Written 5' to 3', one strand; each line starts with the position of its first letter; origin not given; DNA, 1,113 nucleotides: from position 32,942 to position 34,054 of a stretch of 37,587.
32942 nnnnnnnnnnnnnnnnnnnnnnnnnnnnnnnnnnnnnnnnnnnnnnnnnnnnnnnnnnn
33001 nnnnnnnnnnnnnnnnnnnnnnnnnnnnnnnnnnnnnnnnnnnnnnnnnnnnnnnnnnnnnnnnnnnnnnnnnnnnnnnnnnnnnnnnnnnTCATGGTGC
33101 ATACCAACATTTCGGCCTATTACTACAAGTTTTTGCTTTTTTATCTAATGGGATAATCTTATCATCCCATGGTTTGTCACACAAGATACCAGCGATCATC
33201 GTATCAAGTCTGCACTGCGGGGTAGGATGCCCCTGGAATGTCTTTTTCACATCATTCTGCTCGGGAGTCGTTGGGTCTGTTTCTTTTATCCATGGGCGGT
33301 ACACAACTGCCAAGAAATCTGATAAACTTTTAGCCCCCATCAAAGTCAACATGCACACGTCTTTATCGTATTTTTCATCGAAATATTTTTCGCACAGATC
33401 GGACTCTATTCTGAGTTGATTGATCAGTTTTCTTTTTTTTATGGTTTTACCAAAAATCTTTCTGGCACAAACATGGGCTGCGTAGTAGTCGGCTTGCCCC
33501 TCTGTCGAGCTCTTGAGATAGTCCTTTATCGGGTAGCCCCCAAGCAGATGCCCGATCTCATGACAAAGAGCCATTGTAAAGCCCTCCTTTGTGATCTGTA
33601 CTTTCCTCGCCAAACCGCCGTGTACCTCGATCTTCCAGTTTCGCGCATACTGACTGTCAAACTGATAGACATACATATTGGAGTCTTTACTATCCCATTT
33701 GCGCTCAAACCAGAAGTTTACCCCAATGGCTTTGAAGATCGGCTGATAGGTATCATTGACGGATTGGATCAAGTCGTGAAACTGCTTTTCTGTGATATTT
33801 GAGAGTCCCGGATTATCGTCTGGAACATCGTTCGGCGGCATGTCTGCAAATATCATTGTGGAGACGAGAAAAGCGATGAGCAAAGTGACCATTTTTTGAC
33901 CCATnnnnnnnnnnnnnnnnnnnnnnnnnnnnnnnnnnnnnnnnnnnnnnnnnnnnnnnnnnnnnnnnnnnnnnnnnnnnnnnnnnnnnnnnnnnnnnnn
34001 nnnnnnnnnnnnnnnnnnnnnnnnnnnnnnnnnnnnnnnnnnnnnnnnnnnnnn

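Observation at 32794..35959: Opposite-strand island of exported hydrolases: amidase, lipoprotein papain-like protease, secreted Zn protease, SNase nuclease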

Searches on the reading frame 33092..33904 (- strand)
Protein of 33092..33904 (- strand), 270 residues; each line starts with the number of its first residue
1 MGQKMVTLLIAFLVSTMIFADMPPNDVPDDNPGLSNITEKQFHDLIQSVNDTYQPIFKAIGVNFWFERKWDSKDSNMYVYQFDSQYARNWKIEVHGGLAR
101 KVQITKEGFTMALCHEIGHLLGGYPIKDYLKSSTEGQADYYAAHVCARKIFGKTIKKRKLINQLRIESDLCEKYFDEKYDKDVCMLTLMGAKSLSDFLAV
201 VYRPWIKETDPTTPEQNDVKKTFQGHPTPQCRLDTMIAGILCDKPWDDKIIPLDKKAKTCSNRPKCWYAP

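Call 4: search_protein_families(library=pfam, proteins=[window:33092-33904:-], max_evalue=0.1)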
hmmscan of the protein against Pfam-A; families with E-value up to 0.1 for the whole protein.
window:33092-33904:- (270 aa): 0 families

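Call 6: search_protein_families(library=phrogs, proteins=[window:33092-33904:-], max_evalue=0.01)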
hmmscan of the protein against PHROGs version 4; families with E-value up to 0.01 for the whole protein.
window:33092-33904:- (270 aa): 1 family
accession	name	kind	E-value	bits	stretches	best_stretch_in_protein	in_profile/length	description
phrog_87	-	other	0.0072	17.1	0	111-144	87-125/227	metallo-protease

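Call 10: find_related_loci(query=window:33092-33904:-, collection=viral_contigs, flank=8000)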
Query window:33092-33904:- (270 aa) in viral_contigs; peptide patterns used: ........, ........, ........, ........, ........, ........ (x = any residue, [..] = any of these).
3 stretches matched a pattern; 1 encode a relative of the query (tblastn E <= 1e-3); 1 distinct loci.
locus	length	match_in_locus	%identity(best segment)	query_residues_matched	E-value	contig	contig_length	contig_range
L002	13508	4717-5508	58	4-268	7e-111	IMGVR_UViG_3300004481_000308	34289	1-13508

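Call 12: find_homologous_proteins(query=window:33092-33904:-)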
Query window:33092-33904:- (270 aa): 2712 proteins with E <= 0.001 among 2865 candidates; the best 120 are listed.
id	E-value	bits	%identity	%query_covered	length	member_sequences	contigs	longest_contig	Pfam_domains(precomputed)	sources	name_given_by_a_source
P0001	4.2e-186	635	99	100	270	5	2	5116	-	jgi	jgi:hypothetical protein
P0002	3.4e-110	386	61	99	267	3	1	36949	-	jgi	jgi:hypothetical protein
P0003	4.3e-108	379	59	98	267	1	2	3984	-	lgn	-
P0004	8.7e-106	371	58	98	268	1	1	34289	-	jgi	-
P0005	1.5e-91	325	55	94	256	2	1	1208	-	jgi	jgi:hypothetical protein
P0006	6.8e-89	316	50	100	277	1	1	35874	-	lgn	-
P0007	1.5e-88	315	51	99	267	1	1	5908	-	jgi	jgi:hypothetical protein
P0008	3.0e-81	291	49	99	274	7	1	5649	-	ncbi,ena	-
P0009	1.1e-79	286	47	100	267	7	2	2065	-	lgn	-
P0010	2.1e-79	285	47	99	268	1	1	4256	-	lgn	-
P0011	2.8e-76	274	50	99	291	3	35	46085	-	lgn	-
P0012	2.7e-72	261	48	97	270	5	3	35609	-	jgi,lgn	jgi:hypothetical protein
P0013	3.1e-72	261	47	97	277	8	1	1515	-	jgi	jgi:hypothetical protein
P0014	3.7e-72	261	47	100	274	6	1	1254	-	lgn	-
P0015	9.4e-71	256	47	95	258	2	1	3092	-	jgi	jgi:hypothetical protein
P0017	1.7e-69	252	47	98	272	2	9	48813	-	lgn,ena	-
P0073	2.3e-40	157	34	99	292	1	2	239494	-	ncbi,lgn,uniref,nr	ncbi:hypothetical protein [Pseudobacteriovorax antillogorgiicola]|uniref:Peptidase family M48 n=1 Ta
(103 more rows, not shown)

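Call 14: find_encoding_contigs(protein=P0002, flank=6000, max_places=2)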
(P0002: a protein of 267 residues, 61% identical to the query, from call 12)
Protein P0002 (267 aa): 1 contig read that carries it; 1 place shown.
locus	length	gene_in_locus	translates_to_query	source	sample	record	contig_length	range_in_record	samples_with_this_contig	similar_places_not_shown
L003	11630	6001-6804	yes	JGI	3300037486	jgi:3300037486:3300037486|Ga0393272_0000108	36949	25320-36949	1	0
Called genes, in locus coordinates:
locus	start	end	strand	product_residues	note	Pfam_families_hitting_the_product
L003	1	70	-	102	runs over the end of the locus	-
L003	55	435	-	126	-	-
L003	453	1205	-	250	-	PF04404:ERF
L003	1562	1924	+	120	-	-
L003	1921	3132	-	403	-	-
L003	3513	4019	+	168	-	-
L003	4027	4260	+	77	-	-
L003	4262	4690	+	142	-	PF01510:Amidase_2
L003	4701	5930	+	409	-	PF00112:Peptidase_C1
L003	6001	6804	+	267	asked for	-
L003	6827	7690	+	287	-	-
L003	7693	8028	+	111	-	PF00565:SNase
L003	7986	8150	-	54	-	-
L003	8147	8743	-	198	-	-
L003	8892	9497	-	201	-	-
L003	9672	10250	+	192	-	PF02195:ParB_N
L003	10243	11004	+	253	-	PF25680:Mom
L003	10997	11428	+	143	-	-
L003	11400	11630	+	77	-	?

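Call 15: find_encoding_contigs(protein=P0006, flank=6000, max_places=2)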
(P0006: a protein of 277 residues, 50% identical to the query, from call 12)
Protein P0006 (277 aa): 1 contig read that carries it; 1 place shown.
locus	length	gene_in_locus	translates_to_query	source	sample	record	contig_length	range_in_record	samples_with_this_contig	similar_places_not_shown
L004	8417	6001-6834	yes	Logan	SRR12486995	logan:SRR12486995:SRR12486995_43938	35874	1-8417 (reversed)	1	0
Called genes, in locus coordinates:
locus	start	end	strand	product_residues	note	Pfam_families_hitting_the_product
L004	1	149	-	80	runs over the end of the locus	PF02954:HTH_8 (weak)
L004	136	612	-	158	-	-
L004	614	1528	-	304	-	PF03837:RecT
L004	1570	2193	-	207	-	-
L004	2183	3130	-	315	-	-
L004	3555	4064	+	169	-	-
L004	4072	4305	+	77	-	-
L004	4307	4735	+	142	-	PF01510:Amidase_2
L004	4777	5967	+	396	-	PF00112:Peptidase_C1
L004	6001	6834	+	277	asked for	-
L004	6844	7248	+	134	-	PF00565:SNase (weak)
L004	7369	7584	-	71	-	-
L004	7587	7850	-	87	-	-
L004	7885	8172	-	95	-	-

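Call 21: find_encoding_contigs(protein=P0073, flank=8000, max_places=1)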
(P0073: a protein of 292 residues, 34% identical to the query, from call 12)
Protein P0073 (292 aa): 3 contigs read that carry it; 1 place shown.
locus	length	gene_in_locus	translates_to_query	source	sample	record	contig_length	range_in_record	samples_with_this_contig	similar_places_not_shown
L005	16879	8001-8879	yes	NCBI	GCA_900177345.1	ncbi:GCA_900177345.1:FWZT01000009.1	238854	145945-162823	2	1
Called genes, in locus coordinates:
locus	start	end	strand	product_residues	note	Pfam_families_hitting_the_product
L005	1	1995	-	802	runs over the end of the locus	PF01134:GIDA (faint), PF07992:Pyr_redox_2, PF13738:Pyr_redox_3, PF00070:Pyr_redox, PF18267:Rubredoxin_C, PF04324:Fer2_BFD, PF03460:NIR_SIR_ferr, PF01077:NIR_SIR, +3 more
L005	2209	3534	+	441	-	PF07690:MFS_1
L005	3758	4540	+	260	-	PF07264:EI24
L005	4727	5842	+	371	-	PF00154:RecA_N, PF08423:Rad51, PF06745:ATPase (weak), PF01637:ATPase_2 (faint), PF27531:MT3502_N, PF21096:RecA_C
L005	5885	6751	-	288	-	PF00092:VWA (weak)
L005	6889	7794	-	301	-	PF02353:CMAS, PF13489:Methyltransf_23 (weak), PF13847:Methyltransf_31 (weak), PF08241:Methyltransf_11, PF08242:Methyltransf_12 (weak), PF13649:Methyltransf_25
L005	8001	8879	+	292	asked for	-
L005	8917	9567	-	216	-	-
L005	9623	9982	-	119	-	-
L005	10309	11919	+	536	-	PF00890:FAD_binding_2 (weak), PF01134:GIDA (faint), PF01266:DAO, PF13450:NAD_binding_8 (weak), PF16901:DAO_C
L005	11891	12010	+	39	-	-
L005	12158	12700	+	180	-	-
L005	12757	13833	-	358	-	PF00437:T2SSE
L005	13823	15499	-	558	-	PF02128:Peptidase_M36 (faint)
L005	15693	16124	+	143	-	-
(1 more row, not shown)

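Call 22: find_encoding_contigs(protein=P0017, flank=8000, max_places=1)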
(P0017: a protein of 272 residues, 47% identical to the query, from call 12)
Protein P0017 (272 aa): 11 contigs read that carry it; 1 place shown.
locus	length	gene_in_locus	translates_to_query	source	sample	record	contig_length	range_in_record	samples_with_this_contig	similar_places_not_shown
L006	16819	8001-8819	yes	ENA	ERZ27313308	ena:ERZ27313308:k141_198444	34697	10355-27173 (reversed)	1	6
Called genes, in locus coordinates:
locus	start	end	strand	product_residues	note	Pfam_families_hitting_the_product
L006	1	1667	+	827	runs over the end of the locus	PF13362:Toprim_3 (weak)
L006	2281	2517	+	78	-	-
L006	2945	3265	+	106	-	-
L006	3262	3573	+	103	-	-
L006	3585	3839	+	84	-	-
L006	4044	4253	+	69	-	-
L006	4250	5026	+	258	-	PF00535:Glycos_transf_2 (weak)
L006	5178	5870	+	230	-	-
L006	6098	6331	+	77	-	-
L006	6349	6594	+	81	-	PF12957:DUF3846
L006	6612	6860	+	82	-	-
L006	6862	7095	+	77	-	-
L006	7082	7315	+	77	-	-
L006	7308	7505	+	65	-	-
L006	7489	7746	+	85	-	-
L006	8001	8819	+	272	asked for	-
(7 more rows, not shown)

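Call 27: find_related_loci(query=A1, collection=genome_contigs, flank=5000)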
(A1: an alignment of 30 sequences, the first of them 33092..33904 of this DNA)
Query A1 (270 aa) in genome_contigs; peptide patterns used: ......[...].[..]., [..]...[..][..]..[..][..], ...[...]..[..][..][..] (x = any residue, [..] = any of these).
600 stretches matched a pattern (row limit reached: there are more); 528 encode a relative of the query (tblastn E <= 1e-3); the best 80 are kept; 80 distinct loci.
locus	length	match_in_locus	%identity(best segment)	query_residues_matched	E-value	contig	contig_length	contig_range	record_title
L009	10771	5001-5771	34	34-270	4e-51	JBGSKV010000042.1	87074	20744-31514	MAG: Oligoflexales bacterium isolate JTS-AC19 k141_2172772, whole genome shotgun sequence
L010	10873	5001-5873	32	1-270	5e-48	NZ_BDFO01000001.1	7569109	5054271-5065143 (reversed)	Oligoflexus tunisiensis strain Shr3, whole genome shotgun sequence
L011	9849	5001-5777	35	9-265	1e-47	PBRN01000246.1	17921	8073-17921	MAG: Pseudobdellovibrionaceae bacterium isolate NP951 MHASMcontig_18561, whole genome shotgun sequence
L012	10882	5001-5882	31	2-270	8e-48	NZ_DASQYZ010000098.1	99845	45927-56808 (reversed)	MAG: Oligoflexus sp. isolate SMAG_U11078 k141_90072, whole genome shotgun sequence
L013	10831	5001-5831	34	5-270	3e-47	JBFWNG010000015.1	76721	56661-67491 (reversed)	MAG: Oligoflexales bacterium isolate CA_2019_TPBF_107 NODE_2654_length_76721_cov_17.741050_TPBF, whole genome shotgun se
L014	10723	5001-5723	34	22-265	2e-47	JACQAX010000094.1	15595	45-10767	MAG: Deltaproteobacteria bacterium isolate NC_groundwater_927_Pr1_S-0.2um_64_13 Montesol18-Sp2_coassembly_scaffold_22248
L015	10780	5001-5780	36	22-270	5e-47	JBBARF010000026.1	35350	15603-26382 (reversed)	MAG: Bacteriovoracaceae bacterium isolate EUL_212 ctg26-EUL_212, whole genome shotgun sequence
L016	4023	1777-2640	31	2-269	8e-47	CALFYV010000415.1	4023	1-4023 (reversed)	MAG TPA_asm: uncultured Bacteriovoracaceae bacterium isolate SRR7515931_bin.52_CONCOCT_v1.1_MAG genome assembly, contig:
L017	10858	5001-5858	32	3-268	1e-46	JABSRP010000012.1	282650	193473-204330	MAG: Pseudobacteriovorax sp. isolate DT_89 DT-Pseudobacteriovorax-1_scaffold_13, whole genome shotgun sequence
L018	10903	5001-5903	31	1-270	3e-46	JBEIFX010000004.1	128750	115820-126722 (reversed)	MAG: Halobacteriovoraceae bacterium isolate Sample-102-S76-bin-103 Sample_102_S76-bin_103-k141_2432660, whole genome sho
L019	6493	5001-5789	33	26-270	5e-46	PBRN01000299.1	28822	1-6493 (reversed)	MAG: Pseudobdellovibrionaceae bacterium isolate NP951 MHASMcontig_87656, whole genome shotgun sequence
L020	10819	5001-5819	32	8-270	6e-46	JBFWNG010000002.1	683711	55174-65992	MAG: Oligoflexales bacterium isolate CA_2019_TPBF_107 NODE_75_length_683711_cov_17.817592_TPBF, whole genome shotgun seq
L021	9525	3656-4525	33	5-268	6e-46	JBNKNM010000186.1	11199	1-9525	MAG: Pseudobacteriovorax sp. isolate G2.bin.16.permissive NODE_186_length_11199_cov_5.175508, whole genome shotgun seque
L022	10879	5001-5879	31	2-270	4e-46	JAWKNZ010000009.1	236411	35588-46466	MAG: Bdellovibrionota bacterium isolate ABC2.93 ABC2.93.fa-9, whole genome shotgun sequence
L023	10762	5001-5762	33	35-270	9e-46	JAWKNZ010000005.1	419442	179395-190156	MAG: Bdellovibrionota bacterium isolate ABC2.93 ABC2.93.fa-5, whole genome shotgun sequence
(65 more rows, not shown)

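Call 28: predict_structure(alignment_id=A1)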
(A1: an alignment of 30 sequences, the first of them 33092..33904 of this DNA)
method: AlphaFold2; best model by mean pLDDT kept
length: 270 residues; sequences in the alignment: 30
mean_pLDDT: 86.6   pTM: 0.86
mean pLDDT of the five models: 86.6, 85.8, 84.7, 83.4, 81.8
residues with pLDDT >= 90: 176; 70-90: 47; 50-70: 41; < 50: 6
segments of 3 or more residues with pLDDT < 50: 16-20
pLDDT, mean of each block of 10 residues (from residue 1): 61 53 55 73 98 97 97 93 93 96 93 97 82 92 96 85 69 93 94 94 78 94 92 97 91 83 91
secondary structure, 60 per line:
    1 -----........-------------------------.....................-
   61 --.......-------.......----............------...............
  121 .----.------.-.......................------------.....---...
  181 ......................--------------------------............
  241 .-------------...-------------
elements in order: H6-13 H39-59 E63-69 E77-83 E88-95 H96-99 H106-121 H135-157 H170-174 H178-202 H229-241

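Call 31: fold_search(model_id=the predicted structure, library=pdb)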
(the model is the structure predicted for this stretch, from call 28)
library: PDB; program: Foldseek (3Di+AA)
matches with E <= 10: 382; with E <= 0.001: 0
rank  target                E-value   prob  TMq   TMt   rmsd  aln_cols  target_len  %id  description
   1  9dye_A                3.6e-01  0.11  0.17  0.19  20.1       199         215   12  Buspirone-bound serotonin 1A (5-HT1A) receptor-Goa protein complex (released 2025-08-13)
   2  9ij9_A                4.7e-01  0.10  0.17  0.19  19.8       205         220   10  A Cryo-EM structure of Bitter taste receptor TAS2R14 with Gi complex (released 2024-07-24)
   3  8vy7_A                5.9e-01  0.09  0.17  0.19  19.8       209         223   10  CryoEM structure of Gi-coupled TAS2R14 with cholesterol and an intracellular tastant (released 2024-04-03)
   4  8f7r_A                6.9e-01  0.09  0.18  0.20  19.6       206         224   10  Gi bound mu-opioid receptor in complex with endomorphin (released 2022-12-14)
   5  9d4z_A                7.3e-01  0.09  0.17  0.20  15.4       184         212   11  CryoEM structure of PAR1 with endogenous tethered ligand (released 2025-05-07)
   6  1h65_C                7.7e-01  0.06  0.15  0.16  15.8       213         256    8  Crystal structure of pea Toc34 - a novel GTPase of the chloroplast protein translocon (released 2002-01-29)
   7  9epp_A                8.1e-01  0.08  0.15  0.17  15.5       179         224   10  Cryo-EM Structure of Jumping Spider Rhodopsin-1 bound to a Giq heterotrimer (released 2024-10-23)
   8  7ejx_A                8.1e-01  0.08  0.17  0.19  19.8       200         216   11  Structure of the GPR88-Gi1 signaling complex bound to a synthetic ligand (released 2022-04-13)
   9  8xwv_A                8.6e-01  0.07  0.15  0.18  13.3       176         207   12  Structure of CXCR2 bound to CXCL1 (CXCR2-CXCL1-Go Full map) (released 2025-01-22)
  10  7ew4_A                8.6e-01  0.07  0.14  0.16  23.2       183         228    8  Cryo-EM structure of CYM-5541-bound Sphingosine 1-phosphate receptor 3 in complex with Gi protein (released 2021-09-29)
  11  7vuz_A                8.6e-01  0.06  0.15  0.17  21.0       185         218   10  Cryo-EM structure of pseudoallergen receptor MRGPRX2 complex with PAMP-12, state2 (released 2021-12-01)
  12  3c18_B                9.1e-01  0.04  0.12  0.11  14.3       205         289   12  Crystal structure of nucleotidyltransferase-like protein (ZP_00538802.1) from Exiguobacterium sibiricum 255-15 at 1.90 (released 2008-02-12)
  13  9plo_A                9.6e-01  0.06  0.15  0.17  21.5       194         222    9  Structure of alpha2a adrenergic receptor in complex with Go heterotrimer, scFv16, and N-(5-methylnaphthalen-1-yl)pyrid (released 2025-07-30)
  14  9m0r_A                1.0e+00  0.15  0.12  0.14  14.8        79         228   10  Structure of neuropeptide FF receptor 1 complex with NPVF (released 2025-07-23)
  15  7s8m_B                1.0e+00  0.07  0.18  0.20  19.7       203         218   10  CryoEM structure of Gi-coupled MRGPRX2 with peptide agonist Cortistatin-14 (released 2021-11-17)
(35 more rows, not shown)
